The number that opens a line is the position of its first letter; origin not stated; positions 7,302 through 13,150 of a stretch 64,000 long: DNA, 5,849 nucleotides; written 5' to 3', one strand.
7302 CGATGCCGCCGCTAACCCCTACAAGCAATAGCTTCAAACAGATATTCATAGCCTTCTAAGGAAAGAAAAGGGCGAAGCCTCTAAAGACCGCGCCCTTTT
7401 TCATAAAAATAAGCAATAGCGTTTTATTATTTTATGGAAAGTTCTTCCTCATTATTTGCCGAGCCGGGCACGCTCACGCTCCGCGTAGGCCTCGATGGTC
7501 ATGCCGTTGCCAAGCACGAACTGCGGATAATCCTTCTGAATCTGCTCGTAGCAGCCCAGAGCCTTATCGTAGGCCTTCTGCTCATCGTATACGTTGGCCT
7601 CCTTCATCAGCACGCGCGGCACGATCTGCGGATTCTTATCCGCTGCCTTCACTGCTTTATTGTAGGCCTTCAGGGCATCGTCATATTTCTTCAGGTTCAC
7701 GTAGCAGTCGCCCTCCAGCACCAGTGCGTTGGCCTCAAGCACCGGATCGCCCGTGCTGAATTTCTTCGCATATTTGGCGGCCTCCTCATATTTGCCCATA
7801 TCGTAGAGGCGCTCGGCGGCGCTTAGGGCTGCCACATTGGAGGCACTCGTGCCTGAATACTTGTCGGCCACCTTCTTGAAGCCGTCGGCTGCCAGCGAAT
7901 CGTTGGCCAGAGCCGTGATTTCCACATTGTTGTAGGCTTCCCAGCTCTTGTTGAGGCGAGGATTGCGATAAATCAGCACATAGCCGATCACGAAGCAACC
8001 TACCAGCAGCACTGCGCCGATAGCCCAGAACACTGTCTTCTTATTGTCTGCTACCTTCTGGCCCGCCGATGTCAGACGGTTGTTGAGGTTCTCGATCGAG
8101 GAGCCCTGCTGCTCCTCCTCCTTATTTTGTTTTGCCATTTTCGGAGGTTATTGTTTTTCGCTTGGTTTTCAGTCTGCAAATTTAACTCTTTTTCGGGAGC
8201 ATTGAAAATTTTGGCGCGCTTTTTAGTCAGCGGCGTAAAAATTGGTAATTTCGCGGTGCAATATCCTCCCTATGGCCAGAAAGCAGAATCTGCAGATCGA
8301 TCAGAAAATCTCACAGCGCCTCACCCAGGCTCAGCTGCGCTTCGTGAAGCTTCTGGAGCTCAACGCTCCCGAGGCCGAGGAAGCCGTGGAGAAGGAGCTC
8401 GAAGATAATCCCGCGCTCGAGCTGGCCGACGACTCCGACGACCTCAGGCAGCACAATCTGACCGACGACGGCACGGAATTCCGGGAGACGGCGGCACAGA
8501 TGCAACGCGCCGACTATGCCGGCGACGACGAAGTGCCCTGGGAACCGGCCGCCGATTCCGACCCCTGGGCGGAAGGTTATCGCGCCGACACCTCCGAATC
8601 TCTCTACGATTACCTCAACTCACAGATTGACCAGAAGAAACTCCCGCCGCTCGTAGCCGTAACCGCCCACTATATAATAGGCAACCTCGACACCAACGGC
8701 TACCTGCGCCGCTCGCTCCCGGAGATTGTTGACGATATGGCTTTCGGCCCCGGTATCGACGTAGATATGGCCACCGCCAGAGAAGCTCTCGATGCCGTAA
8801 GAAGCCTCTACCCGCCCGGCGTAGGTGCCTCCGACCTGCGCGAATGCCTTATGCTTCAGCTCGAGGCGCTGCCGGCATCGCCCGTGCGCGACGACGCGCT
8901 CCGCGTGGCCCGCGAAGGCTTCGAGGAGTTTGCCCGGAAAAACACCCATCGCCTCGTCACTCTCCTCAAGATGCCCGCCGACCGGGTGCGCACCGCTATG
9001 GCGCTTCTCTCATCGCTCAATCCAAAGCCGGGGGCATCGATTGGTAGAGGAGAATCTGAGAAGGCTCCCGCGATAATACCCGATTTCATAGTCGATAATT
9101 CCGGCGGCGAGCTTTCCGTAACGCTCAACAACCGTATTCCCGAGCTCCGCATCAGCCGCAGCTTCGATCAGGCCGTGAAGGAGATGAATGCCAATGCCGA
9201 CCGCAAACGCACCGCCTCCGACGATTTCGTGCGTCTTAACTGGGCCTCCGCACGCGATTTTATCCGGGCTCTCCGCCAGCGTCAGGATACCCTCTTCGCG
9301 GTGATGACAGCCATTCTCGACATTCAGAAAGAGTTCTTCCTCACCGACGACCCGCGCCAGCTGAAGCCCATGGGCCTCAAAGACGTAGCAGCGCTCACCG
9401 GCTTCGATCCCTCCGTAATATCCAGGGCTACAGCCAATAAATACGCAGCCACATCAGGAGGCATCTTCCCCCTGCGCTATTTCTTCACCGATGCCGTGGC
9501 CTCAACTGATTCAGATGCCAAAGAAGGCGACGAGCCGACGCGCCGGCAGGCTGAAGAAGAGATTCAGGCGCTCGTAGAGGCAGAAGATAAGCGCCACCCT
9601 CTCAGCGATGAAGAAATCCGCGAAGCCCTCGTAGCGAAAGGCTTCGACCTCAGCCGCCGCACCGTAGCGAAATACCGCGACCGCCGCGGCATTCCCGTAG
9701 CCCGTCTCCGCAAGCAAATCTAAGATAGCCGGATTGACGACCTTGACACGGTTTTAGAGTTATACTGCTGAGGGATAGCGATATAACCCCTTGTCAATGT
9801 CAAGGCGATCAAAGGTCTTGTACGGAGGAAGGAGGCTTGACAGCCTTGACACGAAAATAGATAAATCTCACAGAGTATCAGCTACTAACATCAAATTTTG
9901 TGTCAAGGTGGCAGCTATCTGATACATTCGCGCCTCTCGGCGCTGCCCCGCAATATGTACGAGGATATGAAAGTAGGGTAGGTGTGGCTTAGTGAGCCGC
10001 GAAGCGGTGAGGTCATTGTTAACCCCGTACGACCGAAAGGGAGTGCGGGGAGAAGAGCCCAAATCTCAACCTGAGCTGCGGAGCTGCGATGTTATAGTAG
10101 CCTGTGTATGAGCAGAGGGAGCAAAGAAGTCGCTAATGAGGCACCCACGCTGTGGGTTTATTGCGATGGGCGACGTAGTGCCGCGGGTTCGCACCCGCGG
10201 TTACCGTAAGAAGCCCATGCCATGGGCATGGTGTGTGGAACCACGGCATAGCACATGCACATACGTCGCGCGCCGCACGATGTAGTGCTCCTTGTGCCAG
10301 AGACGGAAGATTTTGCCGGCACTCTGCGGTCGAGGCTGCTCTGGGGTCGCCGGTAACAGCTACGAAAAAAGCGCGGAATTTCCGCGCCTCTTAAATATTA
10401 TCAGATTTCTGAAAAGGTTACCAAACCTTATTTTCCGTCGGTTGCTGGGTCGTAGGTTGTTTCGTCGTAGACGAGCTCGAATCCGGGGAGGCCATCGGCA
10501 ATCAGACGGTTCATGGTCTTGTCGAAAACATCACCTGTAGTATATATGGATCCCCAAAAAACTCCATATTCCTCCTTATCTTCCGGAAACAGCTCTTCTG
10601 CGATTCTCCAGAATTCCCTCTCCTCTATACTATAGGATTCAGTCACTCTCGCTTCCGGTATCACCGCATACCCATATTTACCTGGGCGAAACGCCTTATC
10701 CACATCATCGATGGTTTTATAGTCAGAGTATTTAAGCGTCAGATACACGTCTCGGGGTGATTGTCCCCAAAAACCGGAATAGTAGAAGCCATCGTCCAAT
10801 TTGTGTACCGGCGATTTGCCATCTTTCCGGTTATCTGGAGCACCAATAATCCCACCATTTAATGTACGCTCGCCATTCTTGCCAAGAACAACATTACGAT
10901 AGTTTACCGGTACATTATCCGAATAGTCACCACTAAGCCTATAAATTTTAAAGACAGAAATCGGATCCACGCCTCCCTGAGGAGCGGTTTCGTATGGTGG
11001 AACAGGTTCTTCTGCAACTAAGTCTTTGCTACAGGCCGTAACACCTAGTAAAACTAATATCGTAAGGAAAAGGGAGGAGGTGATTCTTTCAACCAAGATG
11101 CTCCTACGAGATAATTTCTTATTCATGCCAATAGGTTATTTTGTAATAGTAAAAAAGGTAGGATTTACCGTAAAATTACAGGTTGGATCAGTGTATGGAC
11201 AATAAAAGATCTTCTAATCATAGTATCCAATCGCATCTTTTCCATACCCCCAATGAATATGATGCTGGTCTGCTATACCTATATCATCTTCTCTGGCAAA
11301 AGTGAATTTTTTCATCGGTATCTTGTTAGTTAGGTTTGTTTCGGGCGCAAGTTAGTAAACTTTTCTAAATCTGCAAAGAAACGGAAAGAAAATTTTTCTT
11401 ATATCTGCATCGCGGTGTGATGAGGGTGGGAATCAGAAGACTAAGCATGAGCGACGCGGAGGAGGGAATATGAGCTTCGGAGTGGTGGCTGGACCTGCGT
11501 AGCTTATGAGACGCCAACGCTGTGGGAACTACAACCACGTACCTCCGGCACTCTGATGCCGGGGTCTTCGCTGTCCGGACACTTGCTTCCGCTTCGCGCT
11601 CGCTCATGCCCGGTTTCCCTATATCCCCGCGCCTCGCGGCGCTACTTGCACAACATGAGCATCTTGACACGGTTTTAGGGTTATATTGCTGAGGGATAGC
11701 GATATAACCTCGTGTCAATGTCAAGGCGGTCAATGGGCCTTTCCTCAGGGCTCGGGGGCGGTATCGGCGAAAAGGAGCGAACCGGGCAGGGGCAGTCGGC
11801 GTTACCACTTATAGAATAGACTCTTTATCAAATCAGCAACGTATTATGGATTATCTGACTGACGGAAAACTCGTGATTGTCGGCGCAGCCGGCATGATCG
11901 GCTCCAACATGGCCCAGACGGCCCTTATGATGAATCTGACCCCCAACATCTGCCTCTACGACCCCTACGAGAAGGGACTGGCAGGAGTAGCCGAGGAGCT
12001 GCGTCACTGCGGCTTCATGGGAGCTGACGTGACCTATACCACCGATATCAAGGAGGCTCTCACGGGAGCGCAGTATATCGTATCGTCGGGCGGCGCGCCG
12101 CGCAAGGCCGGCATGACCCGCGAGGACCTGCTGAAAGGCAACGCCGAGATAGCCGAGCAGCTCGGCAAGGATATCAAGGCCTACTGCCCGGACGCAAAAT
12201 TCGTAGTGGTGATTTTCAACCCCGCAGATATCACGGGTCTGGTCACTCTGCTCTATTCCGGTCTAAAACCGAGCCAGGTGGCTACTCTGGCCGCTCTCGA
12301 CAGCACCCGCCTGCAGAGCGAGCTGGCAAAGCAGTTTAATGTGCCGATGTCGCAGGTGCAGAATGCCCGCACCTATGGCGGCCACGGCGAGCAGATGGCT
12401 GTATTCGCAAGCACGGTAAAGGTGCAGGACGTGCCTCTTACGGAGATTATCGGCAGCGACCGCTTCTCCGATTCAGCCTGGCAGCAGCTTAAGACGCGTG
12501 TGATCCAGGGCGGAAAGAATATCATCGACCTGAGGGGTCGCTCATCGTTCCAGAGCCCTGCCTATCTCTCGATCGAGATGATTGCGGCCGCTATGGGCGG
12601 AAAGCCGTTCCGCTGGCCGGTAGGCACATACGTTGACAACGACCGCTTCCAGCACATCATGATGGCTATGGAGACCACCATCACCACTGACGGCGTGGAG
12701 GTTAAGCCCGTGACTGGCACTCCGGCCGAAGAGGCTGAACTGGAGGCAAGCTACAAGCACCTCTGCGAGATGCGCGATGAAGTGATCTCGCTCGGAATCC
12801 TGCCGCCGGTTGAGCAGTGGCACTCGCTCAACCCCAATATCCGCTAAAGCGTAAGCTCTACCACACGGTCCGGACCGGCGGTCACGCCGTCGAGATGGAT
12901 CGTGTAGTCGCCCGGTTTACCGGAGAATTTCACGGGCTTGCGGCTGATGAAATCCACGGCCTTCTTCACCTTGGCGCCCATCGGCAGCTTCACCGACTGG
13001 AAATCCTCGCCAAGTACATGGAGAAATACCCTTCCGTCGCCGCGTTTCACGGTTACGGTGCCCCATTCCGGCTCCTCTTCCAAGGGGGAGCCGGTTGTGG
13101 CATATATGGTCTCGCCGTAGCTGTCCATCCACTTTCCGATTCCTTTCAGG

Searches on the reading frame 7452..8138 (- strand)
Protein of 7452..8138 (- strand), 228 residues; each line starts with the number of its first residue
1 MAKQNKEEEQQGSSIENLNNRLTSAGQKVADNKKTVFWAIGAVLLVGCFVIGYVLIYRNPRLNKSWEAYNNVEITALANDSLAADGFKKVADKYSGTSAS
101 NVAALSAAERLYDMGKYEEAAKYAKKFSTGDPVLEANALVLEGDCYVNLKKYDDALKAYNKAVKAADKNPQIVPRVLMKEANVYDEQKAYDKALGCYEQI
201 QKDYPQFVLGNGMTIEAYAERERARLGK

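Call 11: search_protein_families(library=pfam, proteins=[window:7452-8138:-], max_evalue=0.01)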
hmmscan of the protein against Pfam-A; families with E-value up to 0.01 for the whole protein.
window:7452-8138:- (228 aa): 15 families
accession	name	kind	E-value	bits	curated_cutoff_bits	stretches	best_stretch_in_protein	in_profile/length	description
PF07719.23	TPR_2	-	1.1e-11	44.4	27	2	136-168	1-33/34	Tetratricopeptide repeat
PF13432.12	TPR_16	-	5.6e-10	39.9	32.7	1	107-170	3-65/65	Tetratricopeptide repeat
PF00515.34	TPR_1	-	3.3e-09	36.6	27.8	1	136-164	1-29/34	Tetratricopeptide repeat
PF25062.1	ARM_TT21_N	-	2.8e-08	34.2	40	1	97-209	96-203/222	Tetratricopeptide repeat protein 21 N-terminal ARM repeat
PF09976.15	TPR_21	-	3.9e-08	33.7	25.5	2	31-122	6-97/193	Tetratricopeptide repeat-like domain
PF13424.12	TPR_12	-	4.4e-08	33.6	30.1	2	136-200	3-71/77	Tetratricopeptide repeat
PF13174.12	TPR_6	-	5e-08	33.5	26.3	1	176-206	2-32/33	Tetratricopeptide repeat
PF13428.12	TPR_14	-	8.7e-08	32.6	23.5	0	137-172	2-37/44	Tetratricopeptide repeat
PF14559.12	TPR_19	-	6.9e-07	29.9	25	1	111-172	1-61/68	Tetratricopeptide repeat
PF12895.13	ANAPC3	-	1.2e-06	29.1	27.2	1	91-161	12-81/82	Anaphase-promoting complex, cyclosome, subunit 3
PF13181.12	TPR_8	-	3.4e-06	27.2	25.7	1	136-168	1-33/34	Tetratricopeptide repeat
PF25058.1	ARM_TT21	-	2e-05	25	27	1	144-209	65-129/155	Tetratricopeptide repeat protein 21 ARM repeat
PF13176.12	TPR_7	-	0.00027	21.2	27.9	0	181-199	6-24/36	Tetratricopeptide repeat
PF13414.12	TPR_11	-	0.00066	19.8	26.8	1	143-171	1-29/42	TPR repeat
PF17004.11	SRP_TPR_like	-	0.0092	16.5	35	0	145-197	23-61/109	Putative TPR-like repeat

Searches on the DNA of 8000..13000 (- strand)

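Call 6: search_rna_families(source=window, start=8000, end=13000, threshold=evalue, max_evalue=1, show_alignments=3)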
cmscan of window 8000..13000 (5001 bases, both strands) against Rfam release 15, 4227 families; matches with E-value up to 1: 2.
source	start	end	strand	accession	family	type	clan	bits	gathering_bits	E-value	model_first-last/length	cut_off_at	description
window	9741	9805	-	RF03391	mir-588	Gene; miRNA;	-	22.1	70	0.95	1-81/81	no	mir-588 microRNA precursor family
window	9733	9813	-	RF01943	mir-999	Gene; miRNA;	-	21.5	58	0.37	1-84/84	no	mir-999 microRNA precursor family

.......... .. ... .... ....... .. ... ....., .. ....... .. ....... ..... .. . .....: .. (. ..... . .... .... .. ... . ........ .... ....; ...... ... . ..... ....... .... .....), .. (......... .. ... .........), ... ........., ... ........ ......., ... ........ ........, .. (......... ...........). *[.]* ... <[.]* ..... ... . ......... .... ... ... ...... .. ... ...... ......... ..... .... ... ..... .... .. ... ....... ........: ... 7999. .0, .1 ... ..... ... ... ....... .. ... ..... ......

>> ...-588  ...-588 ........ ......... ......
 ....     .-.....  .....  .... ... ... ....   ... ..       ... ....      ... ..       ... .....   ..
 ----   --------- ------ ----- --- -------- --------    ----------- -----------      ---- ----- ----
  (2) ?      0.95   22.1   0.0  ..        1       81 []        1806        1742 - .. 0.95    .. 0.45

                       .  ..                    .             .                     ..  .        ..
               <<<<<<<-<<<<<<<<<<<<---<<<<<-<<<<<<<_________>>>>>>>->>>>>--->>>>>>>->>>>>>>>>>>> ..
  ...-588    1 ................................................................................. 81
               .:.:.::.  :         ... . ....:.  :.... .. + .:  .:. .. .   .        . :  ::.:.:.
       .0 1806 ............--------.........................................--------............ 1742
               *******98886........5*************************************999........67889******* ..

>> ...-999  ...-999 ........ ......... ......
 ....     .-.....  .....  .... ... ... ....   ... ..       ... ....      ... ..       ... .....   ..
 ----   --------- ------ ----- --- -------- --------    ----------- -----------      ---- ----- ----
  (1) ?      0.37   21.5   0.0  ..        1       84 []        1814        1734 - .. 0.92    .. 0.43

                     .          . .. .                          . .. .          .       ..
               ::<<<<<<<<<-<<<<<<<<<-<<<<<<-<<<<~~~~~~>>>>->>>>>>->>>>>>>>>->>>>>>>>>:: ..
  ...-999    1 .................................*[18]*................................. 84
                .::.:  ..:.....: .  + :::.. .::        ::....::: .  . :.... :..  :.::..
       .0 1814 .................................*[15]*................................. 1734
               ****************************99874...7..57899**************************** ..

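Call 43: search_rna_families(sources=[L098, L097, L099], threshold=evalue, max_evalue=1, show_alignments=2)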
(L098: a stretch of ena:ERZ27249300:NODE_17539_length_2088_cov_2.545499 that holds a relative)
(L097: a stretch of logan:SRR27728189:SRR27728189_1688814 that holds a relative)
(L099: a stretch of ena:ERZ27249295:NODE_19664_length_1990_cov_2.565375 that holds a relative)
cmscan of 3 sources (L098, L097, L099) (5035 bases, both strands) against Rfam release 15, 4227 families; matches with E-value up to 1: 12.
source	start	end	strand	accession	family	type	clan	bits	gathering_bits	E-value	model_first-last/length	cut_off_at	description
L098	1957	2022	+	RF02057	STnc40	Gene; sRNA;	-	28.5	45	0.061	1-70/70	no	Salmonella enterica sRNA STnc40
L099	1437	1502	+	RF02057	STnc40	Gene; sRNA;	-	28.5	45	0.061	1-70/70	no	Salmonella enterica sRNA STnc40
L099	1445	1528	+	RF01770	rimP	Cis-reg; leader;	-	27.5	47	0.21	1-102/102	no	Gammaprotebacteria rimP leader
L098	1951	2043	-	RF01770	rimP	Cis-reg; leader;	-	27.3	47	0.24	1-102/102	no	Gammaprotebacteria rimP leader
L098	1965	2066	+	RF01770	rimP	Cis-reg; leader;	-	26.4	47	0.36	1-102/102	no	Gammaprotebacteria rimP leader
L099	1431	1522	-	RF01770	rimP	Cis-reg; leader;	-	26.3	47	0.37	1-102/102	no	Gammaprotebacteria rimP leader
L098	413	464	-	RF04113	MIR1523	Gene; miRNA;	-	24.3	96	0.18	19-75/92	no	MIR1523 microRNA precursor family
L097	14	65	-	RF04113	MIR1523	Gene; miRNA;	-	24.3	96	0.18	19-75/92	no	MIR1523 microRNA precursor family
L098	1951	2027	+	RF00558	L20_leader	Cis-reg; leader;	-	22.3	58.7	0.46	1-127/127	no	Ribosomal protein L20 leader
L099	1431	1507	+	RF00558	L20_leader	Cis-reg; leader;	-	22.3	58.7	0.46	1-127/127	no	Ribosomal protein L20 leader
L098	413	464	+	RF04113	MIR1523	Gene; miRNA;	-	21.7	96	0.92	19-75/92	no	MIR1523 microRNA precursor family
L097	14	65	+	RF04113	MIR1523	Gene; miRNA;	-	21.7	96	0.92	19-75/92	no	MIR1523 microRNA precursor family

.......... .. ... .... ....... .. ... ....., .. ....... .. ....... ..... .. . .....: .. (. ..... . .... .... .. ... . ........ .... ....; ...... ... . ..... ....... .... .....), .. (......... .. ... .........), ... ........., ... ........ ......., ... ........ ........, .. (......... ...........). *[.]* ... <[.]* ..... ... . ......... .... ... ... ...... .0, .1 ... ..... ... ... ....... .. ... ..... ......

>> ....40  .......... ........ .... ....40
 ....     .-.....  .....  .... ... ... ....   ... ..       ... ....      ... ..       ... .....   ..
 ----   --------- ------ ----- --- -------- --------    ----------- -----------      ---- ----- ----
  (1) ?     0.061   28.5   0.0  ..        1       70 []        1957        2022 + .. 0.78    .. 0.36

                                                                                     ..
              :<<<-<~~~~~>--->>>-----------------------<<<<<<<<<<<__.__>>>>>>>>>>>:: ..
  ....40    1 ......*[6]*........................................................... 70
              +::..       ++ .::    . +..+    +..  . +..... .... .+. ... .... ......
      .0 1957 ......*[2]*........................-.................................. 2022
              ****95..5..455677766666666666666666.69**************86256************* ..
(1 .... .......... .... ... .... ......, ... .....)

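Call 65: search_dna_similar(query=window:9724-11845:+, collection=plasmids, mode=distant, max_rows=10)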
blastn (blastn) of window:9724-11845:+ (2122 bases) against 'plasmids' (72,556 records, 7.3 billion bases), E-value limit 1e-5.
No match.

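Call 66: search_dna_similar(query=window:9724-11845:+, collection=phages, mode=distant, max_rows=10)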
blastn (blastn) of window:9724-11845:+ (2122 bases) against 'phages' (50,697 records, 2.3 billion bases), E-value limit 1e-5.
No match.

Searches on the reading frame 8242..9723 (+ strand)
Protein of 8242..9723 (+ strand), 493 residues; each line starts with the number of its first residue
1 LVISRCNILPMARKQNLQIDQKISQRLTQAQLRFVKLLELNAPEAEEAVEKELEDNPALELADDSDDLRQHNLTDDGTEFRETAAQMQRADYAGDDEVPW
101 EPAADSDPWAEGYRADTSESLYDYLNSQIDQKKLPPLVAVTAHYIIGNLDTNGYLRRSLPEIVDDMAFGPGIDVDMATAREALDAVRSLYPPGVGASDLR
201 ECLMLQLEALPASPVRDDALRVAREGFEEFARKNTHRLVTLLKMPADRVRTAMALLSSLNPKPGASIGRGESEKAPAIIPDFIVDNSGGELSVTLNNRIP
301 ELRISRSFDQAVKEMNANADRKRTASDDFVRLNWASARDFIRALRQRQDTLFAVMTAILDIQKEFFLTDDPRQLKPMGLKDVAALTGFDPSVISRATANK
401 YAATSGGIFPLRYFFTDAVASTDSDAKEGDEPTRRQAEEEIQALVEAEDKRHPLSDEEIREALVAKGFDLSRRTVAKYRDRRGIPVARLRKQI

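Call 11: search_protein_families(library=pfam, proteins=[window:8242-9723:+], max_evalue=0.01)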
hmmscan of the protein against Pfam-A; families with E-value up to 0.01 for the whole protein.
window:8242-9723:+ (493 aa): 3 families
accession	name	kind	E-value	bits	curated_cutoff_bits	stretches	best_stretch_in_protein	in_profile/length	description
PF04963.19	Sigma54_CBD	-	6e-45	153.7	22.9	1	115-307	6-184/185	Sigma-54 factor, core binding domain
PF04552.19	Sigma54_DBD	-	2.2e-42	144.9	22.8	1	329-491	3-159/160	Sigma-54, DNA binding domain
PF00309.25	Sigma54_AID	-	1.7e-09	37.8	23.8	1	16-61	1-46/46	Sigma-54 factor, Activator interacting domain (AID)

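Call 14: find_encoding_contigs(protein=window:8272-9723:+, flank=8000, max_places=10)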
Protein window:8272-9723:+ (483 aa): 2 contigs read that carry it; 2 places shown.
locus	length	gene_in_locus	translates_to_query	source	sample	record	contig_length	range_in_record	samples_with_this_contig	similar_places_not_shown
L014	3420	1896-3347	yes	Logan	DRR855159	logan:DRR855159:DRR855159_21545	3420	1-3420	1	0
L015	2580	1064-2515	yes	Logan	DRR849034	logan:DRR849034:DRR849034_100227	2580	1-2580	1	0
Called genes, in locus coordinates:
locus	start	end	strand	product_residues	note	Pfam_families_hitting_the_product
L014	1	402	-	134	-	?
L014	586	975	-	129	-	PF02537:CRCB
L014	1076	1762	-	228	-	PF25058:ARM_TT21 (faint), PF09976:TPR_21 (faint), PF13174:TPR_6 (faint), PF25062:ARM_TT21_N, PF12895:ANAPC3 (weak), PF13432:TPR_16, PF07719:TPR_2 (weak), PF13424:TPR_12 (weak), +4 more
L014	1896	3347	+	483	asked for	PF00309:Sigma54_AID, PF04963:Sigma54_CBD, PF04552:Sigma54_DBD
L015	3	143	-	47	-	?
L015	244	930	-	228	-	PF25058:ARM_TT21 (faint), PF09976:TPR_21 (faint), PF13174:TPR_6 (faint), PF25062:ARM_TT21_N, PF12895:ANAPC3 (weak), PF13432:TPR_16, PF07719:TPR_2 (weak), PF13424:TPR_12 (weak), +4 more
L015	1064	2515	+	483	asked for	PF00309:Sigma54_AID, PF04963:Sigma54_CBD, PF04552:Sigma54_DBD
